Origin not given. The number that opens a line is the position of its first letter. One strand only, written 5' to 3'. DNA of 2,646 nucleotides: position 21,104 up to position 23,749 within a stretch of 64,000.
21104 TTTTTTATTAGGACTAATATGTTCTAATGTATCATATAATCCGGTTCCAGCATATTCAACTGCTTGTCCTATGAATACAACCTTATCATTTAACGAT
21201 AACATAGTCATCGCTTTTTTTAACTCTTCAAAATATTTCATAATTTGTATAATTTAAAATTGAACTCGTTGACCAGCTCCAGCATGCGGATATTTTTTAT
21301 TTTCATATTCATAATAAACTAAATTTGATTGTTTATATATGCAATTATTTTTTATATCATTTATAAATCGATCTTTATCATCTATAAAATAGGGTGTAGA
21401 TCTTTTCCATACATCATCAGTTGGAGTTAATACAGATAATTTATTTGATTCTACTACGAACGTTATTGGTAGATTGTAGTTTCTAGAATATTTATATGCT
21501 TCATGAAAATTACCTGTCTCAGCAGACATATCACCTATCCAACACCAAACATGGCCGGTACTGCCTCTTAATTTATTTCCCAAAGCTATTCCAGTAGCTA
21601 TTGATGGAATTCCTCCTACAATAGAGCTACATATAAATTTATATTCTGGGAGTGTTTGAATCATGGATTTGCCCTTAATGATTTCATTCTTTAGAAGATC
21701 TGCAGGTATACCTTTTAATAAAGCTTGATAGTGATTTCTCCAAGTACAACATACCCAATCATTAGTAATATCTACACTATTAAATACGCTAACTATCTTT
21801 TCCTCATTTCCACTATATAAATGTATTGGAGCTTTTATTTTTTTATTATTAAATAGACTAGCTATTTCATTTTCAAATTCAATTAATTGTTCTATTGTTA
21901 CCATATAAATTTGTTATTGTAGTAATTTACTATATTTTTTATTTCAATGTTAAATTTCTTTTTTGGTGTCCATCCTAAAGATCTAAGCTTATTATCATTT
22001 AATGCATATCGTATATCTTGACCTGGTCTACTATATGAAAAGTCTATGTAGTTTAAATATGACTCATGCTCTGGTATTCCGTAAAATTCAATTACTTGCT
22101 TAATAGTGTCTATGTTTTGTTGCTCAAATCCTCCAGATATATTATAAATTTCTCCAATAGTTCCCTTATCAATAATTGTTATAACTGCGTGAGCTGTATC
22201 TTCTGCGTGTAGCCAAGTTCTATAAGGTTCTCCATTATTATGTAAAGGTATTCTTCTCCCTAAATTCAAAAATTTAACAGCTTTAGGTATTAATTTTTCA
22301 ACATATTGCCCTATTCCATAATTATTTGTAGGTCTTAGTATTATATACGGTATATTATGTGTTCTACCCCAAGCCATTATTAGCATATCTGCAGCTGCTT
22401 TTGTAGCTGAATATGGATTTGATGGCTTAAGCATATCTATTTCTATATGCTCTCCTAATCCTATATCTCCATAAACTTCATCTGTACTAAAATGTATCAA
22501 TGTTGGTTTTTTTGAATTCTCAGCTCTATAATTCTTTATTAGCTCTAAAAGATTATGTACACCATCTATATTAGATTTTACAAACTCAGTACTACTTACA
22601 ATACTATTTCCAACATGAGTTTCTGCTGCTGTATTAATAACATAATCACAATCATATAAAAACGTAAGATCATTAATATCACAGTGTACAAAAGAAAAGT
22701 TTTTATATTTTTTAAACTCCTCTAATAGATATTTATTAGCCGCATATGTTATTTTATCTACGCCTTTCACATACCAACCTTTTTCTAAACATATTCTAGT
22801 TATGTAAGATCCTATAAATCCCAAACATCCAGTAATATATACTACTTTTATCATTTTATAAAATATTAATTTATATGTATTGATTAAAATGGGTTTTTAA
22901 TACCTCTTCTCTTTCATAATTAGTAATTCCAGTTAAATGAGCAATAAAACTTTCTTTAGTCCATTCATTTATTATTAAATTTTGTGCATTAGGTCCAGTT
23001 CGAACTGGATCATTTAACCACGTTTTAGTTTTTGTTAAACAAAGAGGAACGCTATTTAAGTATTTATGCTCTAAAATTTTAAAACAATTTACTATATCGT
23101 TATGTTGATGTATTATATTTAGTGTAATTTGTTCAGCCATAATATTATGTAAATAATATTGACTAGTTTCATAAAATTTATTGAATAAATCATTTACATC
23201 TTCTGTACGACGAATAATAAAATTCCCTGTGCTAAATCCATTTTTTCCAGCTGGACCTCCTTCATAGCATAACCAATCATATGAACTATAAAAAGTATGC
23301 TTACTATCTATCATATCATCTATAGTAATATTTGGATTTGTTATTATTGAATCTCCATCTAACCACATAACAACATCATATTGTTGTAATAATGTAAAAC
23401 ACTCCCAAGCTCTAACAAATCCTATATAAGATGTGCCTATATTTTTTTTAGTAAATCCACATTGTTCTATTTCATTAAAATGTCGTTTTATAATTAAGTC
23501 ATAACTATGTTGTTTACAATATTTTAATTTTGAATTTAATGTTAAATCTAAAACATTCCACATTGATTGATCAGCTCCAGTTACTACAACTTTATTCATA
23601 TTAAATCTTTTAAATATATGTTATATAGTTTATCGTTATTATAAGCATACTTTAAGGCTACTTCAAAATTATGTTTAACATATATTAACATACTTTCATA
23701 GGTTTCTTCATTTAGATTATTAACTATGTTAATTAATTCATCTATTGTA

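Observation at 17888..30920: A 13-kb polysaccharide/deoxysugar biosynthesis island inside a lytic-type phage genome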

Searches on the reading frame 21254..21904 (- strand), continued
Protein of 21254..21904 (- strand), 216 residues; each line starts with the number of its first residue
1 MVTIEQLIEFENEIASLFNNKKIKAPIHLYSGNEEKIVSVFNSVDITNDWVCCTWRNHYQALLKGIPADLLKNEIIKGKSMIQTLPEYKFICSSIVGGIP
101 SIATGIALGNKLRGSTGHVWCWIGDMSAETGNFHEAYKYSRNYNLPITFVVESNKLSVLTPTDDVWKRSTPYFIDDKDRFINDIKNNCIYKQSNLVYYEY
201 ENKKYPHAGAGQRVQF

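Call 31: get_annotated_region(hit=H58, flank=9000)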
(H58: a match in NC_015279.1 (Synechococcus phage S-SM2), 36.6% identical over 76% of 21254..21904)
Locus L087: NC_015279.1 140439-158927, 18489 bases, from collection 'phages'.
description: Synechococcus phage S-SM2, complete genome.
organism: Synechococcus phage S-SM2 (NCBI taxid 444860)
taxonomy: Viruses; Duplodnaviria; Heunggongvirae; Uroviricota; Caudoviricetes; Kyanoviridae; Nilusvirus; Nilusvirus ssm2
host: Synechococcus sp. WH8017; source: -; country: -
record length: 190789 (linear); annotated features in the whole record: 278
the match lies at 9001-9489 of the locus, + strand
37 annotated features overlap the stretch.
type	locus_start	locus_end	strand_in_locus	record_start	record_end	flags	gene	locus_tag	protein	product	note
CDS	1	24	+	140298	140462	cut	-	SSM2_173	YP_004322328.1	sodium:alanine symporter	T4-LIKE GC: 1230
CDS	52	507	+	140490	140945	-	-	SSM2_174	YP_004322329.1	hypothetical protein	T4-LIKE GC: 1231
tRNA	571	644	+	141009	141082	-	-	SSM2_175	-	tRNA-Arg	-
CDS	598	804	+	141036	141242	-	-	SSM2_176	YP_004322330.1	hypothetical protein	T4-LIKE GC: 1232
tRNA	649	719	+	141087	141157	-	-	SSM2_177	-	tRNA-Gly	-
CDS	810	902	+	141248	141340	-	-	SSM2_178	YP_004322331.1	hypothetical protein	T4-LIKE GC: 1233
tRNA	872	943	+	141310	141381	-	-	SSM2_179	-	tRNA-Asn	-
tRNA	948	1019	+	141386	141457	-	-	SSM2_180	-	tRNA-Val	-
CDS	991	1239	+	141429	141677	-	-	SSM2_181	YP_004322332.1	hypothetical protein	T4-LIKE GC: 1234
tRNA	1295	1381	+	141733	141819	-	-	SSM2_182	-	tRNA-Ser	-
CDS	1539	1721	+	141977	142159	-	gp7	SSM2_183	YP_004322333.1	gp7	T4-LIKE GC: 246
tRNA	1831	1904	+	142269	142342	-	-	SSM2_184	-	tRNA-Pro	-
CDS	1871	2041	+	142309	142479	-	-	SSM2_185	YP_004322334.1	Phd-like antitoxin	T4-LIKE GC: 1235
tRNA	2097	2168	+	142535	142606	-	-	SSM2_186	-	tRNA-Ile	-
tRNA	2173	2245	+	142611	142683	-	-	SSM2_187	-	tRNA-Met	-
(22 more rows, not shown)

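Call 36: search_solved_structures(query=window:21254-21904:-, max_evalue=0.001, show_alignments=1)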
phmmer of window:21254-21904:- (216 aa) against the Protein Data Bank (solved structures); distinct sequences matched with E-value up to 0.001: 11.
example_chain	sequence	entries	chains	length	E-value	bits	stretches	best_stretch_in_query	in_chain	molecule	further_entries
1w88_A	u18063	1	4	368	5.2e-07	32.5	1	95-163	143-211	PYRUVATE DEHYDROGENASE E1 COMPONENT, ALPHA SUBUNIT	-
1w85_A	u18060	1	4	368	9.9e-07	31.6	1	95-163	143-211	PYRUVATE DEHYDROGENASE E1 COMPONENT, ALPHA SUBUNIT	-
3duf_A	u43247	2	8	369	9.9e-07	31.6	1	95-163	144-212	Pyruvate dehydrogenase E1 component subunit alpha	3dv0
3dva_A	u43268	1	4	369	2.6e-06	30.2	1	95-163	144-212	Pyruvate dehydrogenase E1 component subunit alpha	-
2ozl_A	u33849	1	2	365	7.5e-06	28.7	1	11-172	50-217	Pyruvate dehydrogenase E1 component alpha subunit, somatic form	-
1ni4_A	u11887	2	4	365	7.5e-06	28.7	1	11-172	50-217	Pyruvate dehydrogenase E1 component: Alpha subunit | Pyruvate dehydrogenase E1 component subunit alpha, somatic form, mitochondrial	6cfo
3exe_A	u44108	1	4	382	8.4e-06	28.6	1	11-172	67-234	Pyruvate dehydrogenase E1 component subunit alpha, somatic form, mitochondrial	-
3exf_A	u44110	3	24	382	8.6e-06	28.5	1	11-172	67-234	Pyruvate dehydrogenase E1 component subunit alpha, somatic form, mitochondrial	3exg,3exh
3exi_A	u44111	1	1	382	1.1e-05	28.1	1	11-172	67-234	Pyruvate dehydrogenase E1 component subunit alpha, somatic form, mitochondrial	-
6cer_A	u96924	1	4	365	1.9e-05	27.4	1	11-172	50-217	Pyruvate dehydrogenase E1 component subunit alpha, somatic form, mitochondrial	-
1um9_A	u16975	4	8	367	0.00032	23.4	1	31-158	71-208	2-oxo acid dehydrogenase alpha subunit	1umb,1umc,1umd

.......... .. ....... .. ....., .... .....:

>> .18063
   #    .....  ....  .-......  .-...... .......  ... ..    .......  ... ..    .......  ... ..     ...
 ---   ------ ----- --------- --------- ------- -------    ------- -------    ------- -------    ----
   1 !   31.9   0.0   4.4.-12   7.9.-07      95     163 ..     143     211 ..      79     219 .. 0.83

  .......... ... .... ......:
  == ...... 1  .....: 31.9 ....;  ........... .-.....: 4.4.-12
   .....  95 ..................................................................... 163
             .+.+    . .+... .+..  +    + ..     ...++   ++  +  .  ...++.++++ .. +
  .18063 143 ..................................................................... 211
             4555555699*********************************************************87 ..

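Call 50: search_protein_families(library=ncbifam, proteins=[L084:11164-11979:+, L084:14748-16103:+, L084:13916-14728:+], max_evalue=0.00001)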
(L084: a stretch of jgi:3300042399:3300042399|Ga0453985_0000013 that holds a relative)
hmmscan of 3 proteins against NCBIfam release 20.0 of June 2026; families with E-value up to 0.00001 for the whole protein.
L084:11164-11979:+ (272 aa): 0 families

L084:14748-16103:+ (452 aa): 31 families (the best 25 are shown)
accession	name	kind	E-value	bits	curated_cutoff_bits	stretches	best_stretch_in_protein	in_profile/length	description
TIGR02009.1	PGMB-YQAB-SF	subfamily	4.5e-28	98.7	153.35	1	3-187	3-186/186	beta-phosphoglucomutase family hydrolase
TIGR01990.1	bPGM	equivalog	4.1e-26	92.1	189.4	1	1-185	1-184/187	beta-phosphoglucomutase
NF008087.0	PRK10826.1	equivalog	2.7e-20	72.9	191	1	2-191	8-195/222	hexitol phosphatase HxpB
NF009804.0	PRK13288.1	equivalog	3.5e-17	62.6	218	1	2-185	4-179/215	pyrophosphatase PpaX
NF053653.1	InDiPhoBT2121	equivalog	4.6e-16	59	245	1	1-187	1-186/216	inorganic diphosphatase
NF046057.1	bifunc_MtlD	equivalog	6.8e-16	57.8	800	1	5-205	11-212/683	bifunctional mannitol-1-phosphate dehydrogenase/phosphatase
NF009695.0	PRK13222.1-2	equivalog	1.6e-15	57.2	225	1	1-185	6-191/226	phosphoglycolate phosphatase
NF009697.0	PRK13222.1-4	equivalog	2.9e-14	52.9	327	1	3-183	9-189/232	phosphoglycolate phosphatase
TIGR03992.1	Arch_glmU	subfamily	3.5e-14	52.5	292.1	1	217-436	1-211/393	bifunctional sugar-1-phosphate nucleotidylyltransferase/acetyltransferase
TIGR02253.1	CTE7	subfamily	4.9e-14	52.6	169.75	1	2-181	3-188/221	TIGR02253 family HAD-type hydrolase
TIGR01509.1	HAD-SF-IA-v3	subfamily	1.6e-13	51.1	29.4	1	69-184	46-151/154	HAD-IA family hydrolase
TIGR01208.1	rmlA_long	equivalog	2.9e-13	49.4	320.25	1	220-444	3-227/353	glucose-1-phosphate thymidylyltransferase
NF008000.0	PRK10725.1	equivalog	1.5e-12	48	215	1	4-188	8-186/188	fructose-1-phosphate/6-phosphogluconate phosphatase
TIGR01428.1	HAD_type_II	equivalog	2.6e-12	47.2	125.4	1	2-188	2-191/197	haloacid dehalogenase type II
TIGR01449.2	PGP_bact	equivalog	1.6e-11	44.1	180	1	4-186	1-183/213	phosphoglycolate phosphatase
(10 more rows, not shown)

L084:13916-14728:+ (271 aa): 3 families
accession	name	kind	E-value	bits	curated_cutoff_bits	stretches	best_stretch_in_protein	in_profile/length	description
NF047922.1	GDPFucSynFcl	equivalog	5.1e-10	39.3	500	1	3-98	5-106/308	GDP-L-fucose synthase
TIGR02197.1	heptose_epim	equivalog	1.4e-06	27.8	274.6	0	48-231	65-267/316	ADP-glyceromanno-heptose 6-epimerase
TIGR01214.1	rmlD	equivalog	5.2e-06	25.7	224.05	0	3-58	2-59/285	dTDP-4-dehydrorhamnose reductase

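Call 61: find_related_loci(query=A4, collection=genome_contigs, flank=10000)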
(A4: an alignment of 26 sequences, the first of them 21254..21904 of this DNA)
Query A4 (216 aa) in genome_contigs; peptide patterns used: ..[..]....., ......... (x = any residue, [..] = any of these).
10 stretches matched a pattern, but none encodes a relative of the query by tblastn (E <= 1e-3).

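Call 62: find_related_loci(query=A4, collection=viral_contigs, flank=10000)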
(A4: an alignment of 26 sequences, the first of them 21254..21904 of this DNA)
Query A4 (216 aa) in viral_contigs; peptide patterns used: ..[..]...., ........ (x = any residue, [..] = any of these).
170 stretches matched a pattern; 151 encode a relative of the query (tblastn E <= 1e-3); the best 80 are kept; 80 distinct loci.
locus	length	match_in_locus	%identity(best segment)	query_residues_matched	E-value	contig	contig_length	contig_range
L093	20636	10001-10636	74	5-216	3e-111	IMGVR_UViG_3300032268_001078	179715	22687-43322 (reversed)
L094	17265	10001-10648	73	1-216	7e-110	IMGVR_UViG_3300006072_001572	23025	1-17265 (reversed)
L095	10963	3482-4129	73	1-216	7e-110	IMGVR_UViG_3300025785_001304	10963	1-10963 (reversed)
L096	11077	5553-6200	73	1-216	7e-110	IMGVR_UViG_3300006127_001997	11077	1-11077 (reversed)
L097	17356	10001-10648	73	1-216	2e-109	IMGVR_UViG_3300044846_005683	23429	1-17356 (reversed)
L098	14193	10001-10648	73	1-216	2e-109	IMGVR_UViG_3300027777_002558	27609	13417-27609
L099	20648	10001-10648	67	1-216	2e-104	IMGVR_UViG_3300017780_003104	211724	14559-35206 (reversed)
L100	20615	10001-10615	69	5-216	6e-101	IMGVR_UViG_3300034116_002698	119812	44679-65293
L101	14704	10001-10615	69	5-216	6e-101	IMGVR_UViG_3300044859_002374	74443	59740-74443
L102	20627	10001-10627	68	1-216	4e-100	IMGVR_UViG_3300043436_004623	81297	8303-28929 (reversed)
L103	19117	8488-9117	67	1-216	2e-98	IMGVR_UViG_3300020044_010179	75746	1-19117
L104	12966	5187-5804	64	1-216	1e-98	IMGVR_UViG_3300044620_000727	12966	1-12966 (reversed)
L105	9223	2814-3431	64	1-216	1e-98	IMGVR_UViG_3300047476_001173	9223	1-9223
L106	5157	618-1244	66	1-216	3e-98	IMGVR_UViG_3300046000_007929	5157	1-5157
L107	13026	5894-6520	68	1-216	8e-98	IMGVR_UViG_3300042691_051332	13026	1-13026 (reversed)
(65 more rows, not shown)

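Call 74: search_protein_families(library=phrogs, proteins=[window:21254-21904:-], max_evalue=0.01)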
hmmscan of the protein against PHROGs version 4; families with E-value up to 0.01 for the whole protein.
window:21254-21904:- (216 aa): 1 family
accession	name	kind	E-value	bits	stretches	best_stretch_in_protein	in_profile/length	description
phrog_34187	-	unknown function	2.7e-38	132.9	1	5-169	9-172/405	-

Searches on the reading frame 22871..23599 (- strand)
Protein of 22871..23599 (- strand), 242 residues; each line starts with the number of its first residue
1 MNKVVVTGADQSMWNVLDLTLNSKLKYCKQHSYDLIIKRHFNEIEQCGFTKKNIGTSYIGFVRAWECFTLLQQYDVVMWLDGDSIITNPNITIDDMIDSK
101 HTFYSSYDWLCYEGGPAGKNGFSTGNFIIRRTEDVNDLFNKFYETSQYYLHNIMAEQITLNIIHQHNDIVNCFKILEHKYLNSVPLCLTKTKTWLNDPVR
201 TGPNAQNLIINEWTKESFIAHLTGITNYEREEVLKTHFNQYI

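Call 4: search_protein_families(library=pfam, proteins=[window:22871-23599:-], max_evalue=0.01)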
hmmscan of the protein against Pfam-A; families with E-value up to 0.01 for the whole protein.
window:22871-23599:- (242 aa): 2 families
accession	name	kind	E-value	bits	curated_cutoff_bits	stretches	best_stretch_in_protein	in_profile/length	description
PF05637.18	Glyco_transf_34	-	9.3e-09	35.8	23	2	11-97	19-99/238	galactosyl transferase GMA12/MNN10 family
PF03314.20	DUF273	-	1.4e-05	25.2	30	1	27-177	4-145/219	Protein of unknown function, DUF273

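Call 16: search_protein_families(library=ncbifam, proteins=[window:22871-23599:-], max_evalue=0.001)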
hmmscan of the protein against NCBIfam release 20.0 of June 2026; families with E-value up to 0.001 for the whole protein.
window:22871-23599:- (242 aa): 0 families

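Call 74: search_protein_families(library=phrogs, proteins=[window:22871-23599:-], max_evalue=0.01)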
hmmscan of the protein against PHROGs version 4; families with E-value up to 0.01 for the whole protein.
window:22871-23599:- (242 aa): 0 families
